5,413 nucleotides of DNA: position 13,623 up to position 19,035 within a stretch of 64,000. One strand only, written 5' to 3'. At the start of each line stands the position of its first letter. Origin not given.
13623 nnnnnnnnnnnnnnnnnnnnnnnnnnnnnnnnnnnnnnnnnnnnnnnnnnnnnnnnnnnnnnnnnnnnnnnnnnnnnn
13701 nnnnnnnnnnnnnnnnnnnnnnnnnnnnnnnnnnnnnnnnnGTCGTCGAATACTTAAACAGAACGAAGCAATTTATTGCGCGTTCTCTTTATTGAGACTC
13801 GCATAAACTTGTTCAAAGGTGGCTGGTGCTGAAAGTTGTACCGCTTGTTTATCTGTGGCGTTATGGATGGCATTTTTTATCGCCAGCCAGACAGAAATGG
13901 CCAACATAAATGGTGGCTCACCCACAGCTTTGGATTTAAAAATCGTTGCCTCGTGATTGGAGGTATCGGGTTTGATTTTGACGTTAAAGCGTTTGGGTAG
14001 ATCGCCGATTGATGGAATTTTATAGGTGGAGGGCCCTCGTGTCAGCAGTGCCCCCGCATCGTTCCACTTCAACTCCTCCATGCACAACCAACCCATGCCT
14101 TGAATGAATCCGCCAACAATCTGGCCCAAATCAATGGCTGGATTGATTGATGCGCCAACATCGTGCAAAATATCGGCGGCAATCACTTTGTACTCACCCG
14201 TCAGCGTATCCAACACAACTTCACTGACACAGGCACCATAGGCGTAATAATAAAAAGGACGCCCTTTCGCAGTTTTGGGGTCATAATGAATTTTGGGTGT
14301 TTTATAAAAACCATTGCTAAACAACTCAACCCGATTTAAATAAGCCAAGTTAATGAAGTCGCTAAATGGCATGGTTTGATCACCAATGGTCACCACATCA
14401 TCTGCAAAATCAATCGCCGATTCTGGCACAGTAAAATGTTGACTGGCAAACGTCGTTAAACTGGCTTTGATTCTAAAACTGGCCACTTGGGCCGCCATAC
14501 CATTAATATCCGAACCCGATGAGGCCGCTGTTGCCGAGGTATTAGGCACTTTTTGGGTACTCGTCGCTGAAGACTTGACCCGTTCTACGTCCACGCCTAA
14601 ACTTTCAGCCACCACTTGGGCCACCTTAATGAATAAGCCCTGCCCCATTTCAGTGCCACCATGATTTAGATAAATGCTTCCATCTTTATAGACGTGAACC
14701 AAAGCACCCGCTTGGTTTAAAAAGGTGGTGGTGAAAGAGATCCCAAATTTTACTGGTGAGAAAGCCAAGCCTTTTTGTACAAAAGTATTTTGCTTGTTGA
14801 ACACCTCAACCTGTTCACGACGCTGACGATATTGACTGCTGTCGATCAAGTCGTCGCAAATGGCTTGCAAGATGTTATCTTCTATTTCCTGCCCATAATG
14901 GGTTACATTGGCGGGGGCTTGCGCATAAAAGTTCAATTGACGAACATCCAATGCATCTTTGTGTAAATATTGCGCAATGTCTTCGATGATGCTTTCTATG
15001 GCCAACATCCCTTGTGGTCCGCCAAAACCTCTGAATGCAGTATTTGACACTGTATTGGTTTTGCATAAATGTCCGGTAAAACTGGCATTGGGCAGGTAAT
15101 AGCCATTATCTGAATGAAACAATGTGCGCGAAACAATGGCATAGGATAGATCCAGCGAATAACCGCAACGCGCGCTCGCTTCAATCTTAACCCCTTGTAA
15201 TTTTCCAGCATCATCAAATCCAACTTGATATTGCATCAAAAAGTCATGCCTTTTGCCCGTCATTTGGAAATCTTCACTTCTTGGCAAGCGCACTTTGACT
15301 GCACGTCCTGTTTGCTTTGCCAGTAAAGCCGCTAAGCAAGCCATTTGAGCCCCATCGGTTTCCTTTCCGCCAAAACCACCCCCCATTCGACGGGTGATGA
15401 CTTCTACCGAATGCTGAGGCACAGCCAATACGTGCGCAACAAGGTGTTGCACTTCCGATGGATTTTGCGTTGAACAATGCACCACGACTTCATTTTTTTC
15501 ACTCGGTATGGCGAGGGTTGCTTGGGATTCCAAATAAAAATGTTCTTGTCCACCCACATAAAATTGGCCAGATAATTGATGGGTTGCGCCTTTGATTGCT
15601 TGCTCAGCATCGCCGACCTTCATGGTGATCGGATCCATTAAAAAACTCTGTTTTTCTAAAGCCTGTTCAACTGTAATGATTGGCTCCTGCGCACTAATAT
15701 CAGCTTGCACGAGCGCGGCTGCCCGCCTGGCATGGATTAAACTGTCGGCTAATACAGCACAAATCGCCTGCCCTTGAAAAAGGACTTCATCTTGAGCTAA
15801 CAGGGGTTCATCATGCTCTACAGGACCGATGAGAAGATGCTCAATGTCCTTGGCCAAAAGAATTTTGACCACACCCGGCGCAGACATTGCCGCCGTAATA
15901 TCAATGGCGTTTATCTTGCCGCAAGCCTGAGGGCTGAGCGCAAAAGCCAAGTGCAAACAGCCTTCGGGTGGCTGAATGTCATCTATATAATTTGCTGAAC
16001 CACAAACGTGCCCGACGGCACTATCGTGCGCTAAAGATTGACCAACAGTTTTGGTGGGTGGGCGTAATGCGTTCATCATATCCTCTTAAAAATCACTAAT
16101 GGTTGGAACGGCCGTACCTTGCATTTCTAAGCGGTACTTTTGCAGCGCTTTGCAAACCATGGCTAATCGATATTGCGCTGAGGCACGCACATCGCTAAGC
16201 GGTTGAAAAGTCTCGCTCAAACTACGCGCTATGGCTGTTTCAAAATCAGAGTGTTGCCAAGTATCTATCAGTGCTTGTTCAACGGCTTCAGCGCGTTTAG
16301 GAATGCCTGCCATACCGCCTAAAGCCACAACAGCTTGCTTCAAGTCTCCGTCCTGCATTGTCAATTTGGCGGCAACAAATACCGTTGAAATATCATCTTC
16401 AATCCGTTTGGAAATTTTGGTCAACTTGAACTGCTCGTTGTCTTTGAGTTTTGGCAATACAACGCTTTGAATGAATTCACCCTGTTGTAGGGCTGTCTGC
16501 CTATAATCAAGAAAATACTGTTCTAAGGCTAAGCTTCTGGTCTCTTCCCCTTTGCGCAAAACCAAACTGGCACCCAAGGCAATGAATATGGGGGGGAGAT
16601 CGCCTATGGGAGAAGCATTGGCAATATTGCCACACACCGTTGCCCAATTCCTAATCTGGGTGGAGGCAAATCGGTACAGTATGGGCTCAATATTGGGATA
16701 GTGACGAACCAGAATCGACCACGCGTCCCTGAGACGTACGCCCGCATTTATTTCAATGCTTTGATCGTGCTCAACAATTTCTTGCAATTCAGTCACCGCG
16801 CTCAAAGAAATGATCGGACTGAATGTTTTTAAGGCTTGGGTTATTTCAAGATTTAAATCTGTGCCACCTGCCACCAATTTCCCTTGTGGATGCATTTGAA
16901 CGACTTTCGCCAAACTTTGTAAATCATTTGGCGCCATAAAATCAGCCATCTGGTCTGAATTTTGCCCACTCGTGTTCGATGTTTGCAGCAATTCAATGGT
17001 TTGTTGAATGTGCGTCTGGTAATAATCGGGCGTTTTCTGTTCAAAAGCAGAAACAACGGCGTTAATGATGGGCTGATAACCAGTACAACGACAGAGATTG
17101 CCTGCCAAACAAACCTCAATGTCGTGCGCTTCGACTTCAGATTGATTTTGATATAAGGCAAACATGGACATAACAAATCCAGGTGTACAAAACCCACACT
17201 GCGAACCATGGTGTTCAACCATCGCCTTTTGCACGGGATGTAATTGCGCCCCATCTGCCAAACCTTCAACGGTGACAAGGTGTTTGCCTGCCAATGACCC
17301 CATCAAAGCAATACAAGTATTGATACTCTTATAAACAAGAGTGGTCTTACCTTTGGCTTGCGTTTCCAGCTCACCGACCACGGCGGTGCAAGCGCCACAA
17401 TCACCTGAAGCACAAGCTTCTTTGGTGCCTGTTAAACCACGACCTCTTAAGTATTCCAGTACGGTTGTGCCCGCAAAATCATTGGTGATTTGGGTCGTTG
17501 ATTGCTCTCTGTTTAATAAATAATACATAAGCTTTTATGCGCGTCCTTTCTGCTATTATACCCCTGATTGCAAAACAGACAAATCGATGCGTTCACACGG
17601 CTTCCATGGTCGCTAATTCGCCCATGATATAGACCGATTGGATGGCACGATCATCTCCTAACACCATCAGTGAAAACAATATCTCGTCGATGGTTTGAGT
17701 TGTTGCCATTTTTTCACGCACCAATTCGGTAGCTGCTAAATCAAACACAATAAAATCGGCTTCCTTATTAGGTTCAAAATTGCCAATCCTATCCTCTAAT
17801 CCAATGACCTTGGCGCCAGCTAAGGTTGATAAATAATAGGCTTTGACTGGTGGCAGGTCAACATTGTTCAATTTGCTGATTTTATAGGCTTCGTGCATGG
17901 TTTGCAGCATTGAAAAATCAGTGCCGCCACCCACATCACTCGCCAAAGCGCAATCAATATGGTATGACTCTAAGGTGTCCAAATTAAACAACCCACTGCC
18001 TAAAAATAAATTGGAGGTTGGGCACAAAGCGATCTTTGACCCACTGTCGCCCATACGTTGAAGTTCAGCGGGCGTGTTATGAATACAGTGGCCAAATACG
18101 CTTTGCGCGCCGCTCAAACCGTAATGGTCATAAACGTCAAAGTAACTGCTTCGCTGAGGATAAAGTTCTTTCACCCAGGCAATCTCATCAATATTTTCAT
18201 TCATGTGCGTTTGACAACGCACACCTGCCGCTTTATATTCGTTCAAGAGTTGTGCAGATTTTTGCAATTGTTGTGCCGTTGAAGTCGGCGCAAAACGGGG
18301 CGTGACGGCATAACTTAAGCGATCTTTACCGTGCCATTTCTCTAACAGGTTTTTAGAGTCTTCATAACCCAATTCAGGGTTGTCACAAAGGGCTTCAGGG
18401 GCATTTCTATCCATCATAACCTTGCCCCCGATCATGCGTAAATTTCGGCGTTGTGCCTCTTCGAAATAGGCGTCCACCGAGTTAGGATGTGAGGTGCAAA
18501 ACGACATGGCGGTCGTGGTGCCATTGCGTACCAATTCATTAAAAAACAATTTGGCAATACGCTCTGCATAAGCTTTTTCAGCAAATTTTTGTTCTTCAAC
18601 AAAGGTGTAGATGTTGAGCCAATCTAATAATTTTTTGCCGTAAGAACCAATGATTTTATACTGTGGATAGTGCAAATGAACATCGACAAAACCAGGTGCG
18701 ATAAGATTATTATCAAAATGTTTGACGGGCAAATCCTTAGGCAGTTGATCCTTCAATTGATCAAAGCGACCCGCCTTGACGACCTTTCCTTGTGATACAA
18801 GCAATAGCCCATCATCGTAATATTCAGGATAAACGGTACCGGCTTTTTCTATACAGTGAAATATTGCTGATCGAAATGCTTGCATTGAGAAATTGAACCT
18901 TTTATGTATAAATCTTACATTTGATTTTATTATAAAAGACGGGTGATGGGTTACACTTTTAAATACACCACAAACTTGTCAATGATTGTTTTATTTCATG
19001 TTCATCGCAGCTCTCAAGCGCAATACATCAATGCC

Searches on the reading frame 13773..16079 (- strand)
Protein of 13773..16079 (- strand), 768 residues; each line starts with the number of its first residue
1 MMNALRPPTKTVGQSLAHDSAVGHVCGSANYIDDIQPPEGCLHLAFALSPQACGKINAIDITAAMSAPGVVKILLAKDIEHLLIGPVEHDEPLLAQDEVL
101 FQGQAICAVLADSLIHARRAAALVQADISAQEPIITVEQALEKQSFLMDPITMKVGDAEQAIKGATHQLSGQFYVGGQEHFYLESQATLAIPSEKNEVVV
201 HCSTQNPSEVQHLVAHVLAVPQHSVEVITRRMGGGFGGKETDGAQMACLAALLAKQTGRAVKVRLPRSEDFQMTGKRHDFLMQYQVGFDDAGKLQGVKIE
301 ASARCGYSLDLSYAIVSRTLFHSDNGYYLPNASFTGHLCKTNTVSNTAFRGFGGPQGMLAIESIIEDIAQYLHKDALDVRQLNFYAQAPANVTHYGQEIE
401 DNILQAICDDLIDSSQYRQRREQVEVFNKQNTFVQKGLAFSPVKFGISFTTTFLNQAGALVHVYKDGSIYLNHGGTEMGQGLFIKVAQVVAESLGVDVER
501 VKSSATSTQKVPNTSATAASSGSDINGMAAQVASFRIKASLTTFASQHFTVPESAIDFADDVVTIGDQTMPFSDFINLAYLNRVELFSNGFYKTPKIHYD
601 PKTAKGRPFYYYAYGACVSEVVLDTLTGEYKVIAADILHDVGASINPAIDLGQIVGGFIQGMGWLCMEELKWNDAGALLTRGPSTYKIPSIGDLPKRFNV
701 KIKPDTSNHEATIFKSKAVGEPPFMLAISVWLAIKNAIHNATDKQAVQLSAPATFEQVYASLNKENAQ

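Call 51: search_protein_families(library=pfam, proteins=[window:13773-16079:-], max_evalue=0.00001)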
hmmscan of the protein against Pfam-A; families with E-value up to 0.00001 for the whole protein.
window:13773-16079:- (768 aa): 3 families
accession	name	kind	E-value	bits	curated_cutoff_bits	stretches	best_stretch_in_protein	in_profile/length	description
PF20256.3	MoCoBD_2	-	4.9e-93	312.1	27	1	412-695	3-283/283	Molybdopterin cofactor-binding domain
PF02738.23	MoCoBD_1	-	6e-87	291.2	27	1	152-384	12-244/244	Molybdopterin cofactor-binding domain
PF01315.27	Ald_Xan_dh_C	-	3.1e-24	85.8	31.3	1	27-127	2-105/110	Aldehyde oxidase and xanthine dehydrogenase, a/b hammerhead domain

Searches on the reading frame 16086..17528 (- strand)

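Call 52: search_protein_families(library=pfam, proteins=[window:16086-17528:-], max_evalue=0.00001)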
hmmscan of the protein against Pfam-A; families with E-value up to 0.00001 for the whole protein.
window:16086-17528:- (480 aa): 3 families
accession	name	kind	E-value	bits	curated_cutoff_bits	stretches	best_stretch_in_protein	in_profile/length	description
PF00941.27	FAD_binding_5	-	2.3e-47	161.4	27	1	196-360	4-169/170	FAD binding domain in molybdopterin dehydrogenase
PF01799.25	Fer2_2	-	2.9e-31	107.8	30.3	1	86-158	1-74/75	[2Fe-2S] binding domain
PF03450.22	CO_deh_flav_C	-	5.9e-21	75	25.5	1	371-468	4-101/102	CO dehydrogenase flavoprotein C-terminal domain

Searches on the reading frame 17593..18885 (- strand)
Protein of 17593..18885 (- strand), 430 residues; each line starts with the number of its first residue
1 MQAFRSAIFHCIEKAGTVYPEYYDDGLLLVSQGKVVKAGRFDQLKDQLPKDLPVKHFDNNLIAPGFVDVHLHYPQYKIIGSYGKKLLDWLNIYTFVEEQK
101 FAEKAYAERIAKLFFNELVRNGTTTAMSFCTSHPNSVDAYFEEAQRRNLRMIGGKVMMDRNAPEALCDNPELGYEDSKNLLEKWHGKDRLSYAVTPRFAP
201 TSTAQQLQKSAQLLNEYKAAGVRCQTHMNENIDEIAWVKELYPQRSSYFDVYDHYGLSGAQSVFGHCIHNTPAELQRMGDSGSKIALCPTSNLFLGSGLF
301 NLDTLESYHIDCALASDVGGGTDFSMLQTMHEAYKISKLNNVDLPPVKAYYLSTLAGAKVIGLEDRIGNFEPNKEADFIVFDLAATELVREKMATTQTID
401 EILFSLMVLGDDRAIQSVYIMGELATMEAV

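Call 52: search_protein_families(library=pfam, proteins=[window:17593-18885:-], max_evalue=0.00001)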
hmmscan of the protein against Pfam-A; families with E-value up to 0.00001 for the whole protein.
window:17593-18885:- (430 aa): 2 families
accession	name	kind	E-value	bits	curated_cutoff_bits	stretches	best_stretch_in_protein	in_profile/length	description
PF01979.26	Amidohydro_1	-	4.5e-52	177.9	25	1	62-424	2-344/345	Amidohydrolase family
PF07969.17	Amidohydro_3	-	7.6e-12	45.9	29.7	1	105-397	155-460/472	Amidohydrolase family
